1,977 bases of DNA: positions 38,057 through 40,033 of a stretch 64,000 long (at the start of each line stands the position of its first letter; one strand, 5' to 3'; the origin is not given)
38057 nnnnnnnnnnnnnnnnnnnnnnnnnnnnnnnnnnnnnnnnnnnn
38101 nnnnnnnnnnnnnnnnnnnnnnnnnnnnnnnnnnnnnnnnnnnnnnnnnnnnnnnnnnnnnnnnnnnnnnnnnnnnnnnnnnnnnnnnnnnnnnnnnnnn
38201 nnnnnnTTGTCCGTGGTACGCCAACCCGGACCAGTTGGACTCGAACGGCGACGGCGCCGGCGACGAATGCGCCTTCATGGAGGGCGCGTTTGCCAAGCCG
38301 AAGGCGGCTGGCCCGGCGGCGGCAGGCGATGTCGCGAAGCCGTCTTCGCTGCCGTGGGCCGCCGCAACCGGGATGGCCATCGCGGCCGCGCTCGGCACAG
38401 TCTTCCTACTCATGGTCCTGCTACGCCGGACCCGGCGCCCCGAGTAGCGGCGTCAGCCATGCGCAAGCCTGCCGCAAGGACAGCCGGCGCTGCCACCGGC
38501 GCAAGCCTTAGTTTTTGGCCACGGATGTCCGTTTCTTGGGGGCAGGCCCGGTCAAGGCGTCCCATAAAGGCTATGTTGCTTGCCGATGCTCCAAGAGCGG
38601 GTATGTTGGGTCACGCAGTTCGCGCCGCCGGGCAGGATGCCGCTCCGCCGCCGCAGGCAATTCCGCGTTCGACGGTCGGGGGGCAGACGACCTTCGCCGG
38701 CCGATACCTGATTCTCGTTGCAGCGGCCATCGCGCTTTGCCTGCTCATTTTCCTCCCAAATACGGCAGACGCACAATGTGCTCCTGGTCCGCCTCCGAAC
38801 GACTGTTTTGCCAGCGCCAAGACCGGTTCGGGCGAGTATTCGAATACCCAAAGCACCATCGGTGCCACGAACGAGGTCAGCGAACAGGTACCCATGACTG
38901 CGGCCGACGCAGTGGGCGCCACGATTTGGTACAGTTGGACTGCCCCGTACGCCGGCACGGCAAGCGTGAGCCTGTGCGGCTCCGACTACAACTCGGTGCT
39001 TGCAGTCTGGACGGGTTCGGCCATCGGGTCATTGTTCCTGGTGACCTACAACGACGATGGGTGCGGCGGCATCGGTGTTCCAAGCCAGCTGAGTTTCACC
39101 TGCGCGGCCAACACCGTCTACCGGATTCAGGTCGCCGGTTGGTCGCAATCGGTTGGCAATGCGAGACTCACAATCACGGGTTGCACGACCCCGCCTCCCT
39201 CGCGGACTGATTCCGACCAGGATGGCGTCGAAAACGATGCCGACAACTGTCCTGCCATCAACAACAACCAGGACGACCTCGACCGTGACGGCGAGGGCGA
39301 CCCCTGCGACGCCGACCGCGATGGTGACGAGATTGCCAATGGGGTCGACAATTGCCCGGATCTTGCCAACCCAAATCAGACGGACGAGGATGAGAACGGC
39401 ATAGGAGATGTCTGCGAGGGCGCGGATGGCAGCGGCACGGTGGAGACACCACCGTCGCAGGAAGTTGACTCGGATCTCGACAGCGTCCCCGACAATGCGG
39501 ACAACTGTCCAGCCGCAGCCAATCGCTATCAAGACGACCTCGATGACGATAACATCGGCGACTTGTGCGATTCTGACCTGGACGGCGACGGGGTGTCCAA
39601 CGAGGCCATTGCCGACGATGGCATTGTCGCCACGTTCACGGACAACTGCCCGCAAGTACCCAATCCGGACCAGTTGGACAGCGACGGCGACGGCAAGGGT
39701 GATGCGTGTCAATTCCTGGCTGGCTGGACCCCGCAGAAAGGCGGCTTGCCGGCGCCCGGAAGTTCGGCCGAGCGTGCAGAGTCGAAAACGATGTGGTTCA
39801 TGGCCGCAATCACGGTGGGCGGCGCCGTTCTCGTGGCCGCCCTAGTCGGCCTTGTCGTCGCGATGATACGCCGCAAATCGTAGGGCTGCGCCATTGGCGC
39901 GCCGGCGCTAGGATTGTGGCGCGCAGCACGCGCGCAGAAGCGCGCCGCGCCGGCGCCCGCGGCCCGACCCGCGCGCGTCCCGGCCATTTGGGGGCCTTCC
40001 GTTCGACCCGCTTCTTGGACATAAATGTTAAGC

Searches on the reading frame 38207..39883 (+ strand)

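Call 5: search_protein_families(library=pfam, proteins=[window:38207-39883:+], max_evalue=0.1)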
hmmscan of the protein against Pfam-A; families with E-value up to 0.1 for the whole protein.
window:38207-39883:+ (558 aa): 2 families
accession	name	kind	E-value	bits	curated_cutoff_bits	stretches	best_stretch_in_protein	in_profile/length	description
PF02412.23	TSP_3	-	1.5e-26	92.2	25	4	392-440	1-34/36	Thrombospondin type 3 repeat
PF25637.1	DUF7942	-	0.0028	18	26.7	0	515-557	60-102/104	Family of unknown function (DUF7942)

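Call 6: search_protein_families(library=ncbifam, proteins=[window:38207-39883:+], max_evalue=0.1)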
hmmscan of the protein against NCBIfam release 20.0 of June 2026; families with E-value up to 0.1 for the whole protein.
window:38207-39883:+ (558 aa): 2 families
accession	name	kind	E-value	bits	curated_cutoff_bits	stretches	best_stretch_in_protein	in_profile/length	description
NF047638.1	throspo3_MtsC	equivalog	2.3e-35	122.3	350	2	419-502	193-265/428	cell-cell cohesion MYXO-CTERM protein MtsC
NF045500.1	Omp28_seleno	equivalog_domain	6.3e-22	78.5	200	4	368-408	272-312/377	Omp28-related selenoprotein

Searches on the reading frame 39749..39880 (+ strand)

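Call 24: search_protein_families(library=ncbifam, proteins=[window:39749-39880:+], max_evalue=10)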
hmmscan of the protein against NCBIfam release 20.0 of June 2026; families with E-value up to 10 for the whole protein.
seq(44 aa): 5 families
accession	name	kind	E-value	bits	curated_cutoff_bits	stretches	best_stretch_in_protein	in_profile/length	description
NF041738.1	GG_III-CTERM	domain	0.014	15.2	22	1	23-43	5-26/28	GGIII-like transmembrane region-containing protein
TIGR04211.1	SH3_and_anchor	equivalog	0.034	13.7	65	1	8-43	158-192/198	TIGR04211 family SH3 domain-containing protein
TIGR03024.1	arch_PEF_CTERM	domain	0.19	12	23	1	26-43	8-25/25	PEF-CTERM sorting domain-containing protein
NF058571.1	GVDTG_CTERM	domain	0.54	10.6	29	1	4-42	11-43/44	GVDTG sorting domain-containing protein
NF033846.1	Rumino_NPXTG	domain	1.8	9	23.5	1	23-43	9-29/30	NPXTG-anchored protein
